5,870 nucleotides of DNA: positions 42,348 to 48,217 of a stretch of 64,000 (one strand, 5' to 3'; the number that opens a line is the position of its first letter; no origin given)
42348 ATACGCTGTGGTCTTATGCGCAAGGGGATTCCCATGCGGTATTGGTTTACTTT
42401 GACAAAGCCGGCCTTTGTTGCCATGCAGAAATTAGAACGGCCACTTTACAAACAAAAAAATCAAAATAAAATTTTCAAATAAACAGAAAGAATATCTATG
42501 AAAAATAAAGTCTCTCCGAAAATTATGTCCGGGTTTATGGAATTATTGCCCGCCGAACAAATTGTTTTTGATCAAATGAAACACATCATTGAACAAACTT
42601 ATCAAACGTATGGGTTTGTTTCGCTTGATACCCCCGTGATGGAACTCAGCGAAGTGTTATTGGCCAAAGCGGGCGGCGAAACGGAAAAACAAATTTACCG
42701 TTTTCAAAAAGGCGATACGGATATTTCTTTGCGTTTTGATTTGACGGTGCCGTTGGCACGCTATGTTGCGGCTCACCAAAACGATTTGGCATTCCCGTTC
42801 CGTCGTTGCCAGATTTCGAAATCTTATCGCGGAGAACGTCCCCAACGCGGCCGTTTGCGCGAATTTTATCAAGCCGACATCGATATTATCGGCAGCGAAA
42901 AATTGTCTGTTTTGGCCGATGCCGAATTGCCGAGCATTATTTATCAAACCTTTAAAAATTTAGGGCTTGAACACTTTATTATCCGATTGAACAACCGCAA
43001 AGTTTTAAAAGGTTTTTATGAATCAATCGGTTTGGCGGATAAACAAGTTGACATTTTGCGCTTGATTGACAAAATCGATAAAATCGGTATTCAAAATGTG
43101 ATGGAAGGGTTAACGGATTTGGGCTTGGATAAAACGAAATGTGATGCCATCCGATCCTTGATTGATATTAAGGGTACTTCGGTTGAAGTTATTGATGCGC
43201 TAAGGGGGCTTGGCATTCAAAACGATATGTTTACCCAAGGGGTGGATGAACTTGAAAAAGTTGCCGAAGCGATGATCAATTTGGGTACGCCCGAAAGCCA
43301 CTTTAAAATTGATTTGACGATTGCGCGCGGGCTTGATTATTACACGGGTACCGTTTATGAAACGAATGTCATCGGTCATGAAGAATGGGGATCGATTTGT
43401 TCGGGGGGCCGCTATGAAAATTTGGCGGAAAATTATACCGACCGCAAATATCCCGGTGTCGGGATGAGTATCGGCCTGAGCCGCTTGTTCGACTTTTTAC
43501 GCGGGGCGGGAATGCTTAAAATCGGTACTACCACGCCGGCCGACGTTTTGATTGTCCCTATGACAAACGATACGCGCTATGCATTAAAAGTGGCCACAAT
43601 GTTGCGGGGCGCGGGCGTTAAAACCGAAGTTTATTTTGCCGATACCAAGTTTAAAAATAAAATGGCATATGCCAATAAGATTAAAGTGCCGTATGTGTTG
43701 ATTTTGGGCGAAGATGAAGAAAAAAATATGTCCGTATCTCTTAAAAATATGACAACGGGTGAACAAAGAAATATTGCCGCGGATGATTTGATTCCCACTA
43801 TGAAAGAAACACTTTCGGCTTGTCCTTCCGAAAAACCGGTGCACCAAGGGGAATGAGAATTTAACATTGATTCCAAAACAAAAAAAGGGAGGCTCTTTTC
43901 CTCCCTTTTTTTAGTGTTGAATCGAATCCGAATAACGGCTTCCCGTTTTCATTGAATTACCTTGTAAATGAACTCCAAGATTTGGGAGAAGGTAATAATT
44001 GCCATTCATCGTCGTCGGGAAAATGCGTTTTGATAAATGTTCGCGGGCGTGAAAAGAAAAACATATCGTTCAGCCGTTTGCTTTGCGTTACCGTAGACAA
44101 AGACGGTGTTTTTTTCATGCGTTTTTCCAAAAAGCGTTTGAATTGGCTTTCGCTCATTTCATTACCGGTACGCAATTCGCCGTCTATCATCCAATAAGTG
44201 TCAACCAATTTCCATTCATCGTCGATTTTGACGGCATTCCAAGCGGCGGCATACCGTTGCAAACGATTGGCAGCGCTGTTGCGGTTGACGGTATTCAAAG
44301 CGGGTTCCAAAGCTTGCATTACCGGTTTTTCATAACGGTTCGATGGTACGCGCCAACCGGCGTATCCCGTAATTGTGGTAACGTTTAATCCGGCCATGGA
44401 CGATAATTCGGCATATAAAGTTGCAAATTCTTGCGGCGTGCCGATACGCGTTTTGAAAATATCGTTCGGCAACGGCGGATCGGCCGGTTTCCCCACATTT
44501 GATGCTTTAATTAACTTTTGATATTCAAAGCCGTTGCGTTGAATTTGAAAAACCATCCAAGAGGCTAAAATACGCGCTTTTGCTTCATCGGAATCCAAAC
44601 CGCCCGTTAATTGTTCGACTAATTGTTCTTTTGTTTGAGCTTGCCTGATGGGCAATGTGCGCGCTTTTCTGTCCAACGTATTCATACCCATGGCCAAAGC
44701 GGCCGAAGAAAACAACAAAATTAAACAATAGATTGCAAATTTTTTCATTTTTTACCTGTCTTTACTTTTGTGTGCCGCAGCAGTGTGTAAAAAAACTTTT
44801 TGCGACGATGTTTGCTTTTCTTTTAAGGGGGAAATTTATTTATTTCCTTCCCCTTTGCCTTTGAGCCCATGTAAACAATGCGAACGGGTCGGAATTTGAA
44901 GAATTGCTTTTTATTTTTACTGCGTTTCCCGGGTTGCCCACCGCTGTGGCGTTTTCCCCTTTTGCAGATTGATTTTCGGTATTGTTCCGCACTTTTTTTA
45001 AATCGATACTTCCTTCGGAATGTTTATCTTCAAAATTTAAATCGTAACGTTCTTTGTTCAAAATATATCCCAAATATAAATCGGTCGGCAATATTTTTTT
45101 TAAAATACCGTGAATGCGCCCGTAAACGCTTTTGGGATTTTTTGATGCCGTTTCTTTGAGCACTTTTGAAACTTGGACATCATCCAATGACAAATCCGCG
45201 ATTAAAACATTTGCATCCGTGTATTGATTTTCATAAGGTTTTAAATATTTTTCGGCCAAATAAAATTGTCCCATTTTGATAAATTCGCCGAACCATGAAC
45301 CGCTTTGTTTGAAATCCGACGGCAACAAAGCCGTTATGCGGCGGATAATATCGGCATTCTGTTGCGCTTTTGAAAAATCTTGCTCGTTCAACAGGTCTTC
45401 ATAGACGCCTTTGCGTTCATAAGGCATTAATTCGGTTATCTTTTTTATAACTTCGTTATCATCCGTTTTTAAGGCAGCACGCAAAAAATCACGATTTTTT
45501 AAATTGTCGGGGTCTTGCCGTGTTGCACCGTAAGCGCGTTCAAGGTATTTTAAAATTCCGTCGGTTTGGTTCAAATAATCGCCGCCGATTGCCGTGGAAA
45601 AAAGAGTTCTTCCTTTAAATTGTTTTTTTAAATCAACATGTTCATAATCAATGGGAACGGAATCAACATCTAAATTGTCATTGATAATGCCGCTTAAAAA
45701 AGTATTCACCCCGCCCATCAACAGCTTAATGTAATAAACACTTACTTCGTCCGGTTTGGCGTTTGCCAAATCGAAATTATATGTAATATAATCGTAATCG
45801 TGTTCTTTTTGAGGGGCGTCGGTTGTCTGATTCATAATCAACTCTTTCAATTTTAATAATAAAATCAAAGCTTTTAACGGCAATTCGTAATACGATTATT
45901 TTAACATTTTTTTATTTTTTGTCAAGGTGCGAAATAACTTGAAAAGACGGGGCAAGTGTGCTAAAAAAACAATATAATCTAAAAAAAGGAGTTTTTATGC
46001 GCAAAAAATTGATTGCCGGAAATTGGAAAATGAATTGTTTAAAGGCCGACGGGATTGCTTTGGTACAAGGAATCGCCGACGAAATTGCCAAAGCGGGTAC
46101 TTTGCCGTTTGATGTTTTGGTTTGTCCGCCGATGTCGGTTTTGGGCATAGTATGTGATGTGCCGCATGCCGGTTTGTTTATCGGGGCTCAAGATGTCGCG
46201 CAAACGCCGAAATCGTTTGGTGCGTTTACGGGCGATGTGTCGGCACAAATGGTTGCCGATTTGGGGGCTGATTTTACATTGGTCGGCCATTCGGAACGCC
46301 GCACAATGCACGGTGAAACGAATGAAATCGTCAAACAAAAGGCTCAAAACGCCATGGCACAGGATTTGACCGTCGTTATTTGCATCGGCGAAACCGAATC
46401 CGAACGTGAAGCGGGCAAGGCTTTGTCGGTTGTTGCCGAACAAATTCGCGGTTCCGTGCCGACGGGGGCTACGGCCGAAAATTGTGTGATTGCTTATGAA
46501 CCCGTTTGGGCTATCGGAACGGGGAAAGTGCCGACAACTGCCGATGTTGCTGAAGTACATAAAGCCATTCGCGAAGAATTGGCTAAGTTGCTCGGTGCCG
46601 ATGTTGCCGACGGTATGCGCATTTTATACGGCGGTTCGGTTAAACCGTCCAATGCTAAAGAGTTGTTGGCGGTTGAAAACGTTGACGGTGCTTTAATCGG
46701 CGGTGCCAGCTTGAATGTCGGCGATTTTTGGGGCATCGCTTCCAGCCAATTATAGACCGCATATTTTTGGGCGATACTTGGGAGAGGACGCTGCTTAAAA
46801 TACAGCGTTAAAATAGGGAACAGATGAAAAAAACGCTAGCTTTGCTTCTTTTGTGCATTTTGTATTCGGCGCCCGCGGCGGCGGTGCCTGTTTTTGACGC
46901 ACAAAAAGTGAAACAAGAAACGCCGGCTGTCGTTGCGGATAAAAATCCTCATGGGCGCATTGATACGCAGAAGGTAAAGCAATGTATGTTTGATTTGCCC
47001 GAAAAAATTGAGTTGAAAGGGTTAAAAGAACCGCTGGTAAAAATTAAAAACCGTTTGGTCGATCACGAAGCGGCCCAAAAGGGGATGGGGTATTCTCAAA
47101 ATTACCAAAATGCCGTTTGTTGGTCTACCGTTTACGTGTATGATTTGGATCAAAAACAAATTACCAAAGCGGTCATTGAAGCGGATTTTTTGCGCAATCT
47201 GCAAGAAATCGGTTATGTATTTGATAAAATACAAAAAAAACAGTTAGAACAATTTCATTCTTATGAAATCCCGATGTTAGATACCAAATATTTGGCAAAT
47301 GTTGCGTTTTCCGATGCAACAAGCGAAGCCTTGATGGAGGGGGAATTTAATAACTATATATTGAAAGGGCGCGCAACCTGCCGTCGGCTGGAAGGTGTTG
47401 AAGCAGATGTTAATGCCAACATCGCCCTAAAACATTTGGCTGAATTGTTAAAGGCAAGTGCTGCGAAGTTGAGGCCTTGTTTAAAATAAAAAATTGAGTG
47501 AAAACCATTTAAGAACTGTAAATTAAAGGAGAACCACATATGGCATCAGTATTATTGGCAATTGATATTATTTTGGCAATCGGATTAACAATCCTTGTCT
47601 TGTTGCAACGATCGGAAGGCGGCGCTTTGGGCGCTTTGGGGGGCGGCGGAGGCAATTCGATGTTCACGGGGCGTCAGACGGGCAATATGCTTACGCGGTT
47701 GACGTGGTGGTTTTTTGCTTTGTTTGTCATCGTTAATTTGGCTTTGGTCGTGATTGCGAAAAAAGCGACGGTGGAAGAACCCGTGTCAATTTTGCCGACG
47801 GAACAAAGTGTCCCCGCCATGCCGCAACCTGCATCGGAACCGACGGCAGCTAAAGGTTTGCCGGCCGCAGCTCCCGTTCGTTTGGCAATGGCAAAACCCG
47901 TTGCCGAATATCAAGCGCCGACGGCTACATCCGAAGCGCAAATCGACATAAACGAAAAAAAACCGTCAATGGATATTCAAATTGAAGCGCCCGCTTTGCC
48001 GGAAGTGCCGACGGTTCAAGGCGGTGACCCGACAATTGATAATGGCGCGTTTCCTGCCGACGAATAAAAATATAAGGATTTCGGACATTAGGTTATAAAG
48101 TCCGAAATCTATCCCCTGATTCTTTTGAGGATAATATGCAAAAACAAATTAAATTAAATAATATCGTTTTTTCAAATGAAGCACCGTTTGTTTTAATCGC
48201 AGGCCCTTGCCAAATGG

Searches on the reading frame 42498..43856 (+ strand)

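Call 50: search_protein_families(library=pfam, proteins=[window:42498-43856:+], max_evalue=0.001)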
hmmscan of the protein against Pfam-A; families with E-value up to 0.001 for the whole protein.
window:42498-43856:+ (452 aa): 3 families
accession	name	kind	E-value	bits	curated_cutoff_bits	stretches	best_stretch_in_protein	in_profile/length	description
PF13393.11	tRNA-synt_His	-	5e-41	141.4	25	1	12-330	1-308/308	Histidyl-tRNA synthetase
PF03129.25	HGTP_anticodon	-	2.8e-18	66.3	21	1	349-437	1-93/94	Anticodon binding domain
PF00587.30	tRNA-synt_2b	-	1.7e-07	31.9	29.3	1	95-168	31-107/179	tRNA synthetase class II core domain (G, H, P, S and T)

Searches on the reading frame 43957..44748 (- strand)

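Call 50: search_protein_families(library=pfam, proteins=[window:43957-44748:-], max_evalue=0.001)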
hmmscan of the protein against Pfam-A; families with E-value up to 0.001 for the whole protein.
window:43957-44748:- (263 aa): 1 family
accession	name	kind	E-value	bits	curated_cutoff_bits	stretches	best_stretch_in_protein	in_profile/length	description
PF01841.26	Transglut_core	-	1.9e-06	28.5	23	1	42-183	2-107/108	Transglutaminase-like superfamily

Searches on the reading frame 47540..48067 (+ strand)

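Call 8: search_protein_families(library=pfam, proteins=[window:47540-48067:+], max_evalue=0.001)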
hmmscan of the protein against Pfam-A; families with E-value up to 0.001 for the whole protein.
window:47540-48067:+ (175 aa): 1 family
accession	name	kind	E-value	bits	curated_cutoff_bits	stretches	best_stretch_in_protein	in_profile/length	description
PF03840.19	SecG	-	1.1e-17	64.3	29.2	1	4-72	1-70/70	Preprotein translocase SecG subunit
